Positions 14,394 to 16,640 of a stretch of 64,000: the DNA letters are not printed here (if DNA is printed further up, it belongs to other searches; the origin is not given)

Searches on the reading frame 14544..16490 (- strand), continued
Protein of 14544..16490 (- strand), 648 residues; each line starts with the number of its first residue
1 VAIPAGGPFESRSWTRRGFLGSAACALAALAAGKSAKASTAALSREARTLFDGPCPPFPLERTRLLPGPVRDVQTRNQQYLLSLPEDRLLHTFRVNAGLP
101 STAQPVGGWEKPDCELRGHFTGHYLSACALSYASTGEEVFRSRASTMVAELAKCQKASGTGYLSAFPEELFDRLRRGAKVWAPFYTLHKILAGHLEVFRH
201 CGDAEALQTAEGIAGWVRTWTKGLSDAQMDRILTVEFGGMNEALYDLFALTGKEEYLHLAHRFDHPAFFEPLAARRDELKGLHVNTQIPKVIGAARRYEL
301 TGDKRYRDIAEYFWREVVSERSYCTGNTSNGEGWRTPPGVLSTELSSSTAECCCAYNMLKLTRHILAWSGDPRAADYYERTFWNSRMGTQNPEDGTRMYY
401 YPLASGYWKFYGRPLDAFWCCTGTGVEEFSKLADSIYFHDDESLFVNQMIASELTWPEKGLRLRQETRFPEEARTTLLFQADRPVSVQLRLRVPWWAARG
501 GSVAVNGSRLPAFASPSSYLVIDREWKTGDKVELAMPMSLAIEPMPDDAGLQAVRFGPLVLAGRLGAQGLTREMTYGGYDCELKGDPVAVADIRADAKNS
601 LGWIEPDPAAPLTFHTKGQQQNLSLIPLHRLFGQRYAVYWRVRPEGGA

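Call 66: search_protein_families(library=ncbifam, proteins=[L009:12401-13105:+, L009:15085-16503:+, L009:16605-18170:+, L009:8723-9868:-, L009:7803-8726:-, L009:6201-7802:-, L009:5085-6080:-, L005:16524-17441:-, L005:20200-21483:+, L005:19388-20203:+], max_evalue=1e-10)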
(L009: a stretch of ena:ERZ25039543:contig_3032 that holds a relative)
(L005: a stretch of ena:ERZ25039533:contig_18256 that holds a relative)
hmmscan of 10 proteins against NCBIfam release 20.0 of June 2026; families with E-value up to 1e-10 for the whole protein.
L009:12401-13105:+ (234 aa): 17 families
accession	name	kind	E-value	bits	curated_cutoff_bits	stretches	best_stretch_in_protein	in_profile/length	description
NF006047.0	PRK08193.1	subfamily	6.5e-103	343.2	257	1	3-231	2-230/231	L-ribulose-5-phosphate 4-epimerase AraD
TIGR00760.1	araD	equivalog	3.5e-94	314.3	389.1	1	2-231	1-228/228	L-ribulose-5-phosphate 4-epimerase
NF009003.0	PRK12348.1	subfamily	2.4e-92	308.7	331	1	4-231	2-227/228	L-ribulose-5-phosphate 4-epimerase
NF009625.0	PRK13145.1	equivalog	6.3e-88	294.3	369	1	2-231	4-233/235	L-ribulose-5-phosphate 4-epimerase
NF009002.0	PRK12347.1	subfamily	1.5e-85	286.1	386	1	3-231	2-231/231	L-ribulose-5-phosphate 4-epimerase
NF009691.0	PRK13213.1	equivalog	6.4e-77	258.1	489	1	3-231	2-231/231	L-ribulose-5-phosphate 4-epimerase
NF005123.0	PRK06557.1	subfamily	2.1e-55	187.8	251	1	3-223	9-217/223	L-ribulose-5-phosphate 4-epimerase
NF005302.0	PRK06833.1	equivalog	1.5e-25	89.9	264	1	1-204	1-190/214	L-fuculose-phosphate aldolase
NF053831.1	RU1PAldHalo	equivalog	5.3e-20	71.8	300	1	26-210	23-191/208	ribulose-1-phosphate aldolase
NF004527.0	PRK05874.1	equivalog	6.4e-17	61.8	308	1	8-114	9-116/218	L-fuculose-phosphate aldolase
TIGR03328.1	salvage_mtnB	equivalog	1.2e-16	60.9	137.05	0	12-104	3-95/194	methylthioribulose 1-phosphate dehydratase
NF006672.0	PRK09220.1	equivalog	1.4e-15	57.2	226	1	5-200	10-203/209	methylthioribulose 1-phosphate dehydratase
NF005984.0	PRK08087.1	subfamily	1.1e-14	54.8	264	1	4-119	4-116/215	L-fuculose-phosphate aldolase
TIGR01086.1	fucA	equivalog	1.3e-13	51.2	400.25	1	6-128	5-124/214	L-fuculose-phosphate aldolase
NF006208.0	PRK08333.1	equivalog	3.1e-12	46.6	267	1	18-200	17-183/189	aldolase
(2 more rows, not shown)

L009:15085-16503:+ (472 aa): 1 family
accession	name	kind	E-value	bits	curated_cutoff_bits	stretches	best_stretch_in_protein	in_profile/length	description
NF048012.1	SlpQosIsomSftI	equivalog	2.6e-23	82.5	700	1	72-456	60-431/443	sulfoquinovose isomerase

L009:16605-18170:+ (521 aa): 8 families
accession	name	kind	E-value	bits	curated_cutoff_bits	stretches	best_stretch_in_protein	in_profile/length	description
NF003154.0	PRK04123.1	equivalog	1e-161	539.4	428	1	1-502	3-540/554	ribulokinase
TIGR01234.1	L-ribulokinase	equivalog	2.1e-99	333.7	583.25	1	2-501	1-532/536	ribulokinase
TIGR01315.1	5C_CHO_kinase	subfamily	2.2e-43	148.8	408.7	2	4-337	2-347/541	FGGY family pentulose kinase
TIGR01312.1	XylB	equivalog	1.4e-38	132.6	380.25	2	224-496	205-480/481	xylulokinase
TIGR01314.1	gntK_FGGY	equivalog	1.1e-19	70.3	648.55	0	326-492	320-486/505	gluconokinase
TIGR02628.1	fuculo_kin_coli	equivalog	6.7e-16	58.3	470.9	0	384-478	370-465/465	L-fuculokinase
NF008187.0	PRK10939.1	equivalog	4.6e-14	51.9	528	0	378-496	380-500/521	autoinducer-2 kinase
TIGR01311.1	glycerol_kin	equivalog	4.1e-13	48.5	590.35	0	346-482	349-477/496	glycerol kinase GlpK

L009:8723-9868:- (381 aa): 11 families
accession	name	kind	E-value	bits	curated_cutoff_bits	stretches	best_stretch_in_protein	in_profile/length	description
TIGR02352.1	thiamin_ThiO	equivalog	4.2e-52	177.4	250.8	1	8-359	1-350/351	glycine oxidase ThiO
TIGR03364.1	HpnW_proposed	hypoth_equivalog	1.3e-35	123.2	285.1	1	6-206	1-201/365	TIGR03364 family FAD-dependent oxidoreductase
NF001933.0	PRK00711.1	subfamily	1.8e-31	109.6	383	1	265-372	309-415/429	D-amino acid dehydrogenase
NF002480.1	PRK01747.1-1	equivalog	2.4e-22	79.1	540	1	5-330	248-570/645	bifunctional tRNA (5-methylaminomethyl-2-thiouridine)(34)-methyltransferase MnmC2/FAD-dependent 5-carboxymethylaminomethyl-2-thiouridine(34)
TIGR03197.1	MnmC_Cterm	equivalog_domain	2.7e-22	79.4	174.2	1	7-329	1-320/400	FAD-dependent 5-carboxymethylaminomethyl-2-thiouridine(34) oxidoreductase MnmC1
NF009074.0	PRK12409.1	equivalog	1.1e-19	70.9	494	0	276-359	325-406/410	D-amino acid dehydrogenase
NF033460.1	glycerol3P_ox_II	equivalog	4e-19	69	460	1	6-314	2-317/361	type 2 glycerol-3-phosphate oxidase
NF008425.0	PRK11259.1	equivalog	1.3e-18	67.1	257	1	4-372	3-374/377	N-methyl-L-tryptophan oxidase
TIGR01373.1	soxB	subfamily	3.4e-18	65.7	529.45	1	4-357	29-383/407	sarcosine oxidase subunit beta family protein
NF008726.1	PRK11728.1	equivalog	3.6e-13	49.1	299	1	6-208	1-208/389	L-2-hydroxyglutarate oxidase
NF050086.1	pipecolate_AmaA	exception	5.3e-12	45.1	600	0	3-51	23-71/425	L-pipecolate oxidase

L009:7803-8726:- (307 aa): 7 families
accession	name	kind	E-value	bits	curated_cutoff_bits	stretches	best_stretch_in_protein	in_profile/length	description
TIGR00674.1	dapA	equivalog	6e-51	173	206.15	1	5-284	1-280/286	4-hydroxy-tetrahydrodipicolinate synthase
NF002958.0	PRK03620.1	subfamily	3.5e-33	114.7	278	1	10-291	18-300/307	5-dehydro-4-deoxyglucarate dehydratase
NF003164.0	PRK04147.1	equivalog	5.2e-30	104.7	281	1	2-289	3-289/294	N-acetylneuraminate lyase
TIGR03249.1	KdgD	equivalog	6.9e-30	104.2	373.95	1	5-289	11-297/299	5-dehydro-4-deoxyglucarate dehydratase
TIGR02313.1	HpaI-NOT-DapA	exception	2.1e-28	99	396.7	1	4-271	2-270/294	2,4-dihydroxyhept-2-ene-1,7-dioic acid aldolase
TIGR00683.1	nanA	equivalog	7.8e-24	84.5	382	1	4-234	2-231/293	N-acetylneuraminate lyase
NF040954.1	Arch_KDGaldase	equivalog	3.9e-22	78.9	390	1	8-271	5-262/288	bifunctional 2-dehydro-3-deoxy-phosphogluconate/2-dehydro-3-deoxy-6-phosphogalactonate aldolase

L009:6201-7802:- (533 aa): 34 families (the best 25 are shown)
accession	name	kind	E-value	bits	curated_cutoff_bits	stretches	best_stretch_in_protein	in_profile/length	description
NF042993.1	AlphKGSA_gudD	equivalog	1e-30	106.9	770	1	25-487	18-464/481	alpha-ketoglutaric semialdehyde dehydrogenase GucD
NF006992.0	PRK09457.1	subfamily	1.3e-27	96.6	514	1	22-431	11-405/487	succinylglutamate-semialdehyde dehydrogenase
NF010000.0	PRK13473.1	subfamily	1e-26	93.6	615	1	22-435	13-412/475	aminobutyraldehyde dehydrogenase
TIGR02299.1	HpaE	equivalog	1.5e-26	93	638.35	1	27-335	17-303/488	5-carboxymethyl-2-hydroxymuconate semialdehyde dehydrogenase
NF052305.1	DioxValDhHalo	equivalog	1.8e-26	93.1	750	1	24-452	18-433/483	2,5-dioxovalerate dehydrogenase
NF002852.0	PRK03137.1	subfamily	6.7e-25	87.8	648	1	24-262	48-272/514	L-glutamate gamma-semialdehyde dehydrogenase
TIGR03240.1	arg_catab_astD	equivalog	1.1e-22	80.5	579.3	1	22-332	9-298/484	succinylglutamate-semialdehyde dehydrogenase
TIGR01237.1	D1pyr5carbox2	equivalog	1.5e-22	80.1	659.65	1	26-261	46-267/511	L-glutamate gamma-semialdehyde dehydrogenase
TIGR03216.1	OH_muco_semi_DH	equivalog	6.7e-22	77.7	693.25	1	28-316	16-290/481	2-hydroxymuconic semialdehyde dehydrogenase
TIGR01780.1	SSADH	subfamily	9.4e-22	77.5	646.35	1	31-436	2-393/448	succinate-semialdehyde dehydrogenase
NF008869.0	PRK11904.1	equivalog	1.9e-20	72.4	747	1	25-352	562-869/1042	bifunctional proline dehydrogenase/L-glutamate gamma-semialdehyde dehydrogenase PutA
NF009725.0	PRK13252.1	equivalog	5.3e-20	71.3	593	1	25-434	21-418/488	betaine-aldehyde dehydrogenase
TIGR01804.1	BADH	equivalog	6e-20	71.1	668.6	1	26-434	13-410/467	betaine-aldehyde dehydrogenase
NF006915.0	PRK09406.1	equivalog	1.7e-19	70.1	730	1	27-296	2-255/457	NADP-dependent succinic semialdehyde dehydrogenase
TIGR01238.1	D1pyr5carbox3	equivalog_domain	9.5e-19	67.3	485.2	1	26-317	51-314/500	L-glutamate gamma-semialdehyde dehydrogenase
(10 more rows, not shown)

L009:5085-6080:- (331 aa): 2 families
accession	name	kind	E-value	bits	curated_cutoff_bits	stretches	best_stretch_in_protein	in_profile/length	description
NF049922.1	MethglyxlRedYdjG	equivalog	2.2e-26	92.6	550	1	115-305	115-306/326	NADH-dependent methylglyoxal reductase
TIGR01293.1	Kv_beta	subfamily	7.4e-12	44.9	365.4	0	1-71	1-70/319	voltage-dependent potassium channel subunit beta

L005:16524-17441:- (305 aa): 7 families
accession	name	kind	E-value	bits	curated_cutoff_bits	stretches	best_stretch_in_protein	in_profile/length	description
TIGR00674.1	dapA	equivalog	2.1e-37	128.6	206.15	1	8-292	3-284/286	4-hydroxy-tetrahydrodipicolinate synthase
TIGR02313.1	HpaI-NOT-DapA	exception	3.8e-30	104.7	396.7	1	6-277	3-272/294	2,4-dihydroxyhept-2-ene-1,7-dioic acid aldolase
NF002958.0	PRK03620.1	subfamily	1.6e-21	76.5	278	1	4-295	11-300/307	5-dehydro-4-deoxyglucarate dehydratase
NF003164.0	PRK04147.1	equivalog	9e-20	71.1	281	1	2-290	2-286/294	N-acetylneuraminate lyase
TIGR00683.1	nanA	equivalog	3.4e-14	52.8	382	1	4-284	1-278/293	N-acetylneuraminate lyase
TIGR03249.1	KdgD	equivalog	9.9e-14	51.1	373.95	1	4-136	9-140/299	5-dehydro-4-deoxyglucarate dehydratase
NF040954.1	Arch_KDGaldase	equivalog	2.4e-13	50.1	390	1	13-252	9-240/288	bifunctional 2-dehydro-3-deoxy-phosphogluconate/2-dehydro-3-deoxy-6-phosphogalactonate aldolase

L005:20200-21483:+ (427 aa): 5 families
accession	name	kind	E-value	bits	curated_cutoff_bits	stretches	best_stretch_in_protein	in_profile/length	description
NF003705.0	PRK05322.1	equivalog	1.2e-24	86.8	385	1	22-144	18-142/388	galactokinase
TIGR00131.1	gal_kin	equivalog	4.7e-24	85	226.65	1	26-403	20-367/388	galactokinase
NF003472.0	PRK05101.1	equivalog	5.9e-23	81.4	499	1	25-151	22-149/382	galactokinase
NF003006.0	PRK03817.1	equivalog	6e-20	71.5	443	1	29-150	7-123/352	galactokinase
NF001816.0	PRK00555.1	equivalog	4.8e-19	68.5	509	1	25-147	4-124/363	galactokinase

L005:19388-20203:+ (271 aa): 3 families
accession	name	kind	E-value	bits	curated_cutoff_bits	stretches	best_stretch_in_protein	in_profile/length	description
NF041313.1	UDPGP_AglF_Halo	equivalog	6.7e-26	91.2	400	1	6-264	2-234/234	UTP--glucose-1-phosphate uridylyltransferase AglF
TIGR03992.1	Arch_glmU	subfamily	1.6e-22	80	292.1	1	6-261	2-224/393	bifunctional sugar-1-phosphate nucleotidylyltransferase/acetyltransferase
TIGR01208.1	rmlA_long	equivalog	5.6e-16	58.4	320.25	1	6-260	1-230/353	glucose-1-phosphate thymidylyltransferase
